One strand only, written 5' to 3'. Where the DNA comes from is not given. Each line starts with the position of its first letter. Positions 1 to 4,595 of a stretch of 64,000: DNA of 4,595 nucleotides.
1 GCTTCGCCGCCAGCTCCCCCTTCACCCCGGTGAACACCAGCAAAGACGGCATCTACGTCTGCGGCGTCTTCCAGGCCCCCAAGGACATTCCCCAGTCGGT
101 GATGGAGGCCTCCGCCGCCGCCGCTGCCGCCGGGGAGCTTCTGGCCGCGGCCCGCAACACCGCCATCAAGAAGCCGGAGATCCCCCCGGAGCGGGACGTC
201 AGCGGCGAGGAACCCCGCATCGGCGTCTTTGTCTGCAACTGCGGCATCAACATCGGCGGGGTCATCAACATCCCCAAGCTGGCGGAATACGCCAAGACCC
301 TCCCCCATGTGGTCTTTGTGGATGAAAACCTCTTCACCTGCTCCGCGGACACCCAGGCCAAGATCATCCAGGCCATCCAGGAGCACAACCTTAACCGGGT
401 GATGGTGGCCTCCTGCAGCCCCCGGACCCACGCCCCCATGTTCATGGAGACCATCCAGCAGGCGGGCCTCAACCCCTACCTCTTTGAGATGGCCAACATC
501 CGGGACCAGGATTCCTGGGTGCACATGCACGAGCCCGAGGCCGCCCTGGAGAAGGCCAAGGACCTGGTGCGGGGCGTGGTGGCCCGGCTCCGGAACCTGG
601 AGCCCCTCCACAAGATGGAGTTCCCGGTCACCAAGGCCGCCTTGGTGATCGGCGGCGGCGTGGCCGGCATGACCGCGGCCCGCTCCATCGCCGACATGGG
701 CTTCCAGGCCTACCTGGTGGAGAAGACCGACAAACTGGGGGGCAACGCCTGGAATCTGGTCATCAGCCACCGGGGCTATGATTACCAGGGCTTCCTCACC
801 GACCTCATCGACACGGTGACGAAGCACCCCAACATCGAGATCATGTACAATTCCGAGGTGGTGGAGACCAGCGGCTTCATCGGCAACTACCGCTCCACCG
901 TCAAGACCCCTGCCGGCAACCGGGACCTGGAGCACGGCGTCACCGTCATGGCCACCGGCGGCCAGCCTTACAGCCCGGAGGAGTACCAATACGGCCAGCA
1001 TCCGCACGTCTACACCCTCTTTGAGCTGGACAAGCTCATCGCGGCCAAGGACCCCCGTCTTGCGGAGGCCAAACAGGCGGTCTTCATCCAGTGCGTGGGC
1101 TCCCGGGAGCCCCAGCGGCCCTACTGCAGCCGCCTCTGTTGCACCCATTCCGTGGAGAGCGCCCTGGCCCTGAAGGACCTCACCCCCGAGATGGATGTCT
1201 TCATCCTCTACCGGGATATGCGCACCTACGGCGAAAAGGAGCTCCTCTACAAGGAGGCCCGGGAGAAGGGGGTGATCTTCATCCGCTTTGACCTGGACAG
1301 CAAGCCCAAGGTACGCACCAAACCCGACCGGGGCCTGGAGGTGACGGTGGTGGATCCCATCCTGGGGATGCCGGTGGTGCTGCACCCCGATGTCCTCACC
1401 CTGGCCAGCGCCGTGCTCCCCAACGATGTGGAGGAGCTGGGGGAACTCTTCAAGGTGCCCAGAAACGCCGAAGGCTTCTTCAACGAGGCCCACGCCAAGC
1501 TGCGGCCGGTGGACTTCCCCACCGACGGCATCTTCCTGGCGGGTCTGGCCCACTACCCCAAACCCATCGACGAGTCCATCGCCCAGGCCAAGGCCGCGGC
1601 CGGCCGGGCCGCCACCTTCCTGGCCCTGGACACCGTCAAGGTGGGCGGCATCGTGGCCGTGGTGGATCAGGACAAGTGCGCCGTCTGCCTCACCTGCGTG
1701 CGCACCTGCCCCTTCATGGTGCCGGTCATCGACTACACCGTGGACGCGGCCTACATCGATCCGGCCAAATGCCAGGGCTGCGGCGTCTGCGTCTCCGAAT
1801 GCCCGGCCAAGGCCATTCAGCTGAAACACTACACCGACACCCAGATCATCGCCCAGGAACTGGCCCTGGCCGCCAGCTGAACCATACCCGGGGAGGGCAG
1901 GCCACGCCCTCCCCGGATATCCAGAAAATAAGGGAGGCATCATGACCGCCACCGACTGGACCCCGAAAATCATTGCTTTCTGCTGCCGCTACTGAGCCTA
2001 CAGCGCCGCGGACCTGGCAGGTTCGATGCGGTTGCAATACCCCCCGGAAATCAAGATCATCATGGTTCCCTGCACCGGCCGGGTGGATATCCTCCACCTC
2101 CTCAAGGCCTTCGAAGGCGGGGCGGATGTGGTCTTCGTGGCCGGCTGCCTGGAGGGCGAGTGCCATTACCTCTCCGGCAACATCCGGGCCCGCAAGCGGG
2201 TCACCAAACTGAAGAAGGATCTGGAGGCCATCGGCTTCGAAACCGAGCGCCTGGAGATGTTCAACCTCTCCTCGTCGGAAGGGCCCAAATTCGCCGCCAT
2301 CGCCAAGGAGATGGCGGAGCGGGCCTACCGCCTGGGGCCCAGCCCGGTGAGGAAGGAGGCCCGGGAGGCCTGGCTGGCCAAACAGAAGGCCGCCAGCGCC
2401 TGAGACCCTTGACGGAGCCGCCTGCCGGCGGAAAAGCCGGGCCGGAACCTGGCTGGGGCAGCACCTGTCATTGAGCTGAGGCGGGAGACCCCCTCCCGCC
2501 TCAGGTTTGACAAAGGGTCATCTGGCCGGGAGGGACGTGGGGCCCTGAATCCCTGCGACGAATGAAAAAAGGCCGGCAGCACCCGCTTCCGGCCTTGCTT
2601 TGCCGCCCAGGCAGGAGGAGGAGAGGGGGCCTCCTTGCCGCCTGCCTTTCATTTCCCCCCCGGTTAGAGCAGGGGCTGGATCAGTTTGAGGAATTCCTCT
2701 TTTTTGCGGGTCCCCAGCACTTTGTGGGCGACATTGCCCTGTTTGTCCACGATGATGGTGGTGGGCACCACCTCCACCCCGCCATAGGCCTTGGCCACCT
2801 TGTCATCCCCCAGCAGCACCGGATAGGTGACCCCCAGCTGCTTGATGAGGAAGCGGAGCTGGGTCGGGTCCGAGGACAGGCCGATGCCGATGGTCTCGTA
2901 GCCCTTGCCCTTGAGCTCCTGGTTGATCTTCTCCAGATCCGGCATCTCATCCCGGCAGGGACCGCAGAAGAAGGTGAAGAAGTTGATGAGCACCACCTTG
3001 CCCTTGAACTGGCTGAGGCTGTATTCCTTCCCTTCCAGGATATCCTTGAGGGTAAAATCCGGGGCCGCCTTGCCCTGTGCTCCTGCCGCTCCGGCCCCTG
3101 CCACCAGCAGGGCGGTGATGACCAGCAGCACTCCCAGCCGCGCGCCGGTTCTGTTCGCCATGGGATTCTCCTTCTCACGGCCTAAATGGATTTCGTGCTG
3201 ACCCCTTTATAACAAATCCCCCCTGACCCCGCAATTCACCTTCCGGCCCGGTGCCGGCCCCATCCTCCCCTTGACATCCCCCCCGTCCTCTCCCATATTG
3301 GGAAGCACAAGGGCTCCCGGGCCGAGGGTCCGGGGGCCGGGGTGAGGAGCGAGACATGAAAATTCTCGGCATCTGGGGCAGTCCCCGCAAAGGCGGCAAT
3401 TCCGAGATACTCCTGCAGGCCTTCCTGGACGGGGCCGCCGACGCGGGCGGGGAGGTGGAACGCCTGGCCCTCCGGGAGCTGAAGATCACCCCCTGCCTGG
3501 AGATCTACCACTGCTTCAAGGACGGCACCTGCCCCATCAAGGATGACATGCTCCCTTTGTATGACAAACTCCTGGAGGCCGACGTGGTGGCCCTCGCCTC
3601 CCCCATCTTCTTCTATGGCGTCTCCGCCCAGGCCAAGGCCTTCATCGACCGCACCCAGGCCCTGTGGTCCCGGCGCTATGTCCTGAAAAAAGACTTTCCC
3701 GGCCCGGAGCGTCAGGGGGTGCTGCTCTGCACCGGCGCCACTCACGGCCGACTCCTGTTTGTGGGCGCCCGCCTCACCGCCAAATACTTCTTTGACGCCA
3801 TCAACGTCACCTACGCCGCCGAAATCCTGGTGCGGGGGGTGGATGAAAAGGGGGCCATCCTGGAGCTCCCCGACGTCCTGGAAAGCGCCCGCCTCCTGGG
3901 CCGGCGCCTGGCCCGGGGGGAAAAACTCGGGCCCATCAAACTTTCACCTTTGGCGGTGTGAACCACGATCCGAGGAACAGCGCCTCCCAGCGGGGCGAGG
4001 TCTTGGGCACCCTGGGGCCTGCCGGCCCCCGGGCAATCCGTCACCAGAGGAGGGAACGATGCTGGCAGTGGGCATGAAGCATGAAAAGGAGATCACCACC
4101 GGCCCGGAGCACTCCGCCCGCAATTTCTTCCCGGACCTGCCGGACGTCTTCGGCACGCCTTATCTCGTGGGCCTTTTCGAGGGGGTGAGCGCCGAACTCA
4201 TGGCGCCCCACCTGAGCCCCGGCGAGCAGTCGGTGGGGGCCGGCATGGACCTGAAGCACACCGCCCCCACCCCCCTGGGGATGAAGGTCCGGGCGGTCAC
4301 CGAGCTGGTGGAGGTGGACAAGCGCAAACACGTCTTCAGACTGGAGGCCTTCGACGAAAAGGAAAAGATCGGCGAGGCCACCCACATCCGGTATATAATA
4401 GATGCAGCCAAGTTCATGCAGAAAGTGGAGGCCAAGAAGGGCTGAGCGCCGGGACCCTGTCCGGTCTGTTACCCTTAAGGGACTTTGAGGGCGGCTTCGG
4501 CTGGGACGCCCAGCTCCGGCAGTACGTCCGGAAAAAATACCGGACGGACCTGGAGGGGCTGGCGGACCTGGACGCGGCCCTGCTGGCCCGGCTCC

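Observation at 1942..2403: mvhD is a selenoprotein gene truncated in the ORF track (in-frame UGA at 1993-1995 with SECIS-like hairpin)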

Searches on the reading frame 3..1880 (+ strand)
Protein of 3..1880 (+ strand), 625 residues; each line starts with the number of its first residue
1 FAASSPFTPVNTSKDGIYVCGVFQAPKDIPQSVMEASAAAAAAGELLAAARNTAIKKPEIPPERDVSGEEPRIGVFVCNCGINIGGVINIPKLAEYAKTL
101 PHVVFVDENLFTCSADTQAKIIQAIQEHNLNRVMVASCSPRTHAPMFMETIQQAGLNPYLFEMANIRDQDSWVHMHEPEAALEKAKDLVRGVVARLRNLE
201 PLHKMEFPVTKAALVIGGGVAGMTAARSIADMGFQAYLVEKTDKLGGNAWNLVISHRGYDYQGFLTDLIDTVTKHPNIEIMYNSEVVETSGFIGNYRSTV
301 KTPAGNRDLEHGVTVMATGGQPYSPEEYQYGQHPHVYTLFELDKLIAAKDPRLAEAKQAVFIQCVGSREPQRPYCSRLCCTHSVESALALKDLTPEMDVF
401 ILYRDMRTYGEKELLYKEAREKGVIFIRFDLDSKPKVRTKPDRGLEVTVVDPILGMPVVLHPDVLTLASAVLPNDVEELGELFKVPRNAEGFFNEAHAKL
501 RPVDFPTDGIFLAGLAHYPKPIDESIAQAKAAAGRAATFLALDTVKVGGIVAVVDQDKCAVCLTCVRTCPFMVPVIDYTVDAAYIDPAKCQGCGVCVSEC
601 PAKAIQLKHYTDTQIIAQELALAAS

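Call 4: search_protein_families(library=pfam, proteins=[window:30-1880:+])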
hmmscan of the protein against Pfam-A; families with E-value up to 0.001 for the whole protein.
window:30-1880:+ (616 aa): 17 families
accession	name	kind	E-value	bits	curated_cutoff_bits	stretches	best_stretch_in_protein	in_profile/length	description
PF00037.32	Fer4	-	1.4e-10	41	21.1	1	575-597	2-24/24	4Fe-4S binding domain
PF12837.12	Fer4_6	-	3.8e-10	39.6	25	2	575-596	3-24/24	4Fe-4S binding domain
PF13237.11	Fer4_10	-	3.7e-09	36.8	25.5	2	544-592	3-53/53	4Fe-4S dicluster domain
PF07992.20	Pyr_redox_2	-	1.6e-07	31.5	26.1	1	205-326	4-122/291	Pyridine nucleotide-disulphide oxidoreductase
PF12831.13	FAD_oxidored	-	2.2e-07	31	27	1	205-241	3-39/416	FAD dependent oxidoreductase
PF13450.12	NAD_binding_8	-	7.4e-07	29.8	21.9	1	206-243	1-38/68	NAD(P)-binding Rossmann-like domain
PF12797.12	Fer4_2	-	8.4e-07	29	24.5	1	574-593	3-22/22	4Fe-4S binding domain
PF12838.12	Fer4_7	-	1.1e-06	29.4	27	1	549-595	1-52/52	4Fe-4S dicluster domain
PF13187.11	Fer4_9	-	1.4e-06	28.7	27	1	549-596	1-52/52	4Fe-4S dicluster domain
PF14697.11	Fer4_21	-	1.6e-06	28.5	35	1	543-598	1-59/59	4Fe-4S dicluster domain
PF00890.30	FAD_binding_2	-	7.1e-06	25.9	20.4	1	205-239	3-37/414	FAD binding domain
PF01134.28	GIDA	-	0.00014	21.5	22.1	1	205-237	3-36/391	Glucose inhibited division protein A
PF03486.20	HI0933_like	-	0.00016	21.6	50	0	204-237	3-36/244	HI0933-like protein Rossmann domain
PF13183.11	Fer4_8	-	0.00019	22.4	27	0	580-593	4-17/68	4Fe-4S dicluster domain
PF13484.11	Fer4_16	-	0.00021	22.4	30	0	580-604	1-26/66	4Fe-4S double cluster binding domain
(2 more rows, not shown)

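Call 23: search_protein_families(library=ncbifam, proteins=[window:3-1880:+])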
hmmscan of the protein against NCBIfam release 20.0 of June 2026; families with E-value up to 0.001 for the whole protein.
window:3-1880:+ (625 aa): 66 families (the best 25 are shown)
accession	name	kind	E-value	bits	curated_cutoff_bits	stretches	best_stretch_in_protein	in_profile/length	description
NF040770.1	hetero_SS_HdrA2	exception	1.3e-155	519.6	1100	3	72-301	1-231/777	CoB-CoM heterodisulfide reductase HdrA2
NF041778.1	hetero_SS_HdrA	equivalog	3.5e-112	375.7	1400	3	308-618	325-646/771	ferredoxin:CoB-CoM heterodisulfide reductase subunit HdrA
NF041891.1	hdrA_Methbact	equivalog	7.4e-107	358.4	1300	3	308-618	312-631/762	ferredoxin:CoB-CoM heterodisulfide reductase subunit HdrA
TIGR02179.1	PorD_KorD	subfamily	9.2e-11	41.7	60.05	1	552-608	20-75/78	2-oxoacid:acceptor oxidoreductase, delta subunit, pyruvate/2-ketoisovalerate family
NF007202.0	PRK09623.1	equivalog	1.6e-09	38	166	1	537-608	31-101/105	3-methyl-2-oxobutanoate dehydrogenase subunit delta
TIGR02700.1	flavo_MJ0208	hypoth_equivalog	2.8e-08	33.3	251.35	1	531-606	118-195/234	dihydromethanopterin reductase (acceptor)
NF009410.0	PRK12771.1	subfamily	3.8e-08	32.4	516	1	207-248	135-176/566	NAD(P)-binding protein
NF040684.1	PorD_Arch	equivalog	7e-08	32.4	120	1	553-608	28-82/85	pyruvate synthase subunit PorD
NF040864.1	HgcB_ferredoxin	equivalog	1.4e-07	31.2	99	1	554-609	11-65/93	mercury methylation ferredoxin HgcB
NF007204.0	PRK09625.1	equivalog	3.3e-07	30.4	125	1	552-618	54-119/133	pyruvate flavodoxin oxidoreductase subunit delta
NF007382.0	PRK09898.1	equivalog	3.3e-07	30.1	213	1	551-612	148-205/208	ferredoxin-like protein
NF045763.1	PhenlGlyoxDHPadF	equivalog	3.6e-07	30.3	150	1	552-605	26-77/78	NADH-dependent phenylglyoxylate dehydrogenase subunit delta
NF005503.0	PRK07118.1-2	equivalog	8.7e-07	28.5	252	0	583-608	162-187/292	RnfABCDGE type electron transport complex subunit B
TIGR01944.1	rnfB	subfamily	9.5e-07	28.6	68.7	1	550-614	106-169/190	RnfABCDGE type electron transport complex subunit B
TIGR03336.1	IOR_alpha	equivalog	1.1e-06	27.3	650.9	1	548-605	541-595/595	indolepyruvate ferredoxin oxidoreductase subunit alpha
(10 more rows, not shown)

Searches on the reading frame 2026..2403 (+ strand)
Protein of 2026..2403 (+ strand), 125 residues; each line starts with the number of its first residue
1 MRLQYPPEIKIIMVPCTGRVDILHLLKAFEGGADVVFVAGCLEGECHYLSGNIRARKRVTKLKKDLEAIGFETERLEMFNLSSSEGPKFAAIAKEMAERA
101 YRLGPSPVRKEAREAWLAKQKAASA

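Call 12: find_encoding_contigs(protein=window:2026-2403:+, flank=10000, max_places=6)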
Protein window:2026-2403:+ (125 aa): 10 contigs read that carry it; 6 places shown.
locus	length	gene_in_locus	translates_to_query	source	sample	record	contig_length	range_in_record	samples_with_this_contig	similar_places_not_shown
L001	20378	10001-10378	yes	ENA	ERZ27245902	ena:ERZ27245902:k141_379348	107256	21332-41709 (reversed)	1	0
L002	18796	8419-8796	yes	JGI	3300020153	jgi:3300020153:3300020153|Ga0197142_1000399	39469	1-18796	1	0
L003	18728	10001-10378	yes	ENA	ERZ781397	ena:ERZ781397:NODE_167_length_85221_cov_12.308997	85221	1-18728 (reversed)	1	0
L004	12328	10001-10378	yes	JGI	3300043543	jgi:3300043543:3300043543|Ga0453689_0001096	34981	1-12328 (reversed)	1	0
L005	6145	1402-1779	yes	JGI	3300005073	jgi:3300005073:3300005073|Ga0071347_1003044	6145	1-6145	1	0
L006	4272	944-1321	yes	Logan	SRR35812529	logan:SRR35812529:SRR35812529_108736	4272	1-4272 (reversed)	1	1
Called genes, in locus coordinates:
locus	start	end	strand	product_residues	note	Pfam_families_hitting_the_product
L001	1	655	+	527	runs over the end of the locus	-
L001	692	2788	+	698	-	-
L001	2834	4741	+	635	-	PF13385:Laminin_G_3 (weak)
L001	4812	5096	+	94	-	-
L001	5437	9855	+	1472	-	PF12831:FAD_oxidored (weak), PF00037:Fer4 (weak), PF12837:Fer4_6 (weak), PF14691:Fer4_20, PF07992:Pyr_redox_2, PF13450:NAD_binding_8, PF13738:Pyr_redox_3, PF07992:Pyr_redox_2 (weak), +18 more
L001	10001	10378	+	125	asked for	PF02662:FlpD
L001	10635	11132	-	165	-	PF00578:AhpC-TSA, PF08534:Redoxin, PF00085:Thioredoxin (weak), PF13098:Thioredoxin_2 (weak), PF13905:Thioredoxin_8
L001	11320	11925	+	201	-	PF02525:Flavodoxin_2, PF03358:FMN_red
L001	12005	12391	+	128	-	PF22636:FlK, PF03061:4HBT (weak)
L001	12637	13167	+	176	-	-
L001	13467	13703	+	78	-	PF01192:RNA_pol_Rpb6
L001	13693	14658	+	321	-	PF02421:FeoB_N, PF01926:MMR_HSR1, PF02824:TGS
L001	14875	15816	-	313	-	-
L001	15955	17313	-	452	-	PF00072:Response_reg, PF00990:GGDEF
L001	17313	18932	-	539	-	PF00890:FAD_binding_2, PF07992:Pyr_redox_2 (faint), PF02910:Succ_DH_flav_C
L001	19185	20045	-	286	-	PF04909:Amidohydro_2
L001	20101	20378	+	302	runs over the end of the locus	PF03734:YkuD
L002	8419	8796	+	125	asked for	PF02662:FlpD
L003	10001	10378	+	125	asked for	PF02662:FlpD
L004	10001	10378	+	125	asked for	PF02662:FlpD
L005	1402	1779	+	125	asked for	PF02662:FlpD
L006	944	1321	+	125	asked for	PF02662:FlpD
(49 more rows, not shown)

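Call 38: search_protein_families(library=pfam, proteins=[L001:5437-9855:+, L001:4812-5096:+, L001:2834-4741:+, L001:692-2788:+], max_evalue=0.00001)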
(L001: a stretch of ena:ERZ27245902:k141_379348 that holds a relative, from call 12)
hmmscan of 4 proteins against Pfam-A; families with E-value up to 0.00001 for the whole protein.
L001:5437-9855:+ (1472 aa): 22 families
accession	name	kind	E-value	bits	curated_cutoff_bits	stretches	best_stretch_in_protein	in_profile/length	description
PF07992.20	Pyr_redox_2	-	7.7e-51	173.7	26.1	2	240-537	3-291/291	Pyridine nucleotide-disulphide oxidoreductase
PF13450.12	NAD_binding_8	-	1.4e-24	86.6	21.9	2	242-279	1-38/68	NAD(P)-binding Rossmann-like domain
PF01266.30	DAO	-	2.8e-19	70.3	27.9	0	240-274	2-37/353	FAD dependent oxidoreductase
PF13738.12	Pyr_redox_3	-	5.6e-19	69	30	1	366-521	160-305/305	Pyridine nucleotide-disulphide oxidoreductase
PF14691.11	Fer4_20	-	4.3e-18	65.6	25.8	1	147-223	29-108/113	Dihydroprymidine dehydrogenase domain II, 4Fe-4S cluster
PF00037.32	Fer4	-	2.1e-17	62.5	21.1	2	94-113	2-21/24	4Fe-4S binding domain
PF12831.13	FAD_oxidored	-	4.4e-16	59.6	27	2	1061-1097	3-39/416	FAD dependent oxidoreductase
PF00070.33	Pyr_redox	-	3e-15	56.9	22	0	372-447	1-80/82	Pyridine nucleotide-disulphide oxidoreductase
PF00890.30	FAD_binding_2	-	2.1e-13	50.7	20.4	0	1061-1095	3-37/414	FAD binding domain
PF01946.23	Thi4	-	1.5e-12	47.7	26.2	0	239-276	19-57/235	Thi4 family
PF03486.20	HI0933_like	-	2.8e-10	40.5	50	0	1060-1093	3-36/244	HI0933-like protein Rossmann domain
PF12837.12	Fer4_6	-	2.8e-10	40.1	25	0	95-113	4-22/24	4Fe-4S binding domain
PF01134.28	GIDA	-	2.9e-10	40.2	22.1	0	1-30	3-32/391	Glucose inhibited division protein A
PF12838.12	Fer4_7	-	6.4e-10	39.8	27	0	1405-1451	1-52/52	4Fe-4S dicluster domain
PF01262.27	AlaDh_PNT_C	-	1.7e-09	37.8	23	0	360-400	18-57/214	Alanine dehydrogenase/PNT, C-terminal domain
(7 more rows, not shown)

L001:4812-5096:+ (94 aa): 0 families

L001:2834-4741:+ (635 aa): 1 family
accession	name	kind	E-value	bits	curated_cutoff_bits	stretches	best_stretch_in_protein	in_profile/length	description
PF13385.13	Laminin_G_3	-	1.1e-06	29.3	27.6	1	79-200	8-122/151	Concanavalin A-like lectin/glucanases superfamily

L001:692-2788:+ (698 aa): 0 families

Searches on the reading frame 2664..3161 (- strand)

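Call 23: search_protein_families(library=ncbifam, proteins=[window:2664-3161:-])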
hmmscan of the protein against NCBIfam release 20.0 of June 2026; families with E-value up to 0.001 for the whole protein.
window:2664-3161:- (165 aa): 14 families
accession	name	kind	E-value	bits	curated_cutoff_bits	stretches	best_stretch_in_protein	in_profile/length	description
NF002854.0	PRK03147.1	subfamily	3.9e-29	101.8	170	1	27-163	36-174/176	thiol-disulfide oxidoreductase ResA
NF047696.1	ThlDiSintTplARhiz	equivalog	3.8e-18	66.1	230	1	28-148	72-197/219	thiol:disulfide interchange protein TlpA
NF041054.1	WAxxUGC_long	equivalog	6.4e-15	55.3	300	1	28-145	79-195/354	ResA-like WAxxUGC motif-containing protein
TIGR00385.1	dsbE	subfamily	2e-14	53.6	123.15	1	30-164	37-170/173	DsbE family thiol:disulfide interchange protein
NF041202.1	StoA_CxxC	exception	3.9e-13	49.6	210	1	11-155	12-155/163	endospore biogenesis thiol-disulfide oxidoreductase StoA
TIGR01068.1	thioredoxin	equivalog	2.7e-10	40.3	96.8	1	53-86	13-46/101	thioredoxin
NF038285.1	deiodinase_rel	hypoth_equivalog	5.1e-08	32.7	250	1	29-85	178-235/347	deiodinase family protein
NF011941.0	PRK15412.1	equivalog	2e-07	30.7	359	1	29-163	41-174/185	thiol:disulfide interchange protein DsbE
NF006960.0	PRK09437.1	equivalog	1.4e-06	28.3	140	1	29-127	6-104/156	thioredoxin-dependent thiol peroxidase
TIGR01126.1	pdi_dom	equivalog_domain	3.2e-06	27.4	107.2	1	53-87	13-47/105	protein disulfide-isomerase domain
NF040769.1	SelL_rel_redox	subfamily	3.4e-05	23.6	120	1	32-121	2-91/173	SelL-related redox protein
NF010625.0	PRK14018.1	equivalog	0.00015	20.4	522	1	48-162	50-170/521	bifunctional peptide-methionine (S)-S-oxide reductase MsrA/peptide-methionine (R)-S-oxide reductase MsrB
NF006898.0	PRK09381.1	equivalog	0.0002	21.7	138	0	56-86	23-53/109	thioredoxin TrxA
NF040737.1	peroxi_PrxU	equivalog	0.0006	19.6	270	1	29-97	38-109/233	thioredoxin-dependent peroxiredoxin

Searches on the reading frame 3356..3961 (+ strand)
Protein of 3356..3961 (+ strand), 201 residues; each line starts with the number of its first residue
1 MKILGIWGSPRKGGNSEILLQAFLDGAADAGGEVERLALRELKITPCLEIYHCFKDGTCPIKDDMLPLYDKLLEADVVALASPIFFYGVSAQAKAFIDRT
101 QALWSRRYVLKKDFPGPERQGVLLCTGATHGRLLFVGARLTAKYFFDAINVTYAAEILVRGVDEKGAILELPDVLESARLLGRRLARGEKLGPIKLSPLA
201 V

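Call 4: search_protein_families(library=pfam, proteins=[window:3356-3961:+])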
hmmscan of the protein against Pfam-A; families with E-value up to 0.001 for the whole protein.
window:3356-3961:+ (201 aa): 2 families
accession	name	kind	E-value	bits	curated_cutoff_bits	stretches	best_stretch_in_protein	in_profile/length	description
PF03358.20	FMN_red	-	1.1e-22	80.6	24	1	1-109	1-109/152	NADPH-dependent FMN reductase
PF02525.22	Flavodoxin_2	-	4.3e-13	49.9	27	1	1-108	1-112/198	Flavodoxin-like fold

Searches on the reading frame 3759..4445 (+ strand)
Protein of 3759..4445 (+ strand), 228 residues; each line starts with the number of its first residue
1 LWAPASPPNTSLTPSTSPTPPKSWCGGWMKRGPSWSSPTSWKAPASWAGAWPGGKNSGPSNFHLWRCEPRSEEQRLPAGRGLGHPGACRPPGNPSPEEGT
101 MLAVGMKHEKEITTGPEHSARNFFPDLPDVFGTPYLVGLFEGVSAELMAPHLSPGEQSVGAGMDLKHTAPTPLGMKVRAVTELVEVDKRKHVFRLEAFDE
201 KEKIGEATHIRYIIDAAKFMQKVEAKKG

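Call 4: search_protein_families(library=pfam, proteins=[window:3759-4445:+])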
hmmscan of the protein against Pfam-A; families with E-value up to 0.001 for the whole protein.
window:3759-4445:+ (228 aa): 2 families
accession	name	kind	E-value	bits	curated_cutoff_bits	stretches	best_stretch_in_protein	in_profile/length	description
PF22636.2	FlK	-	1.4e-30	105.9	27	1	117-216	4-102/103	Fluoroacetyl-CoA-specific thioesterase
PF03061.28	4HBT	-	0.00056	20.6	20.6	1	137-203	10-76/79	Thioesterase superfamily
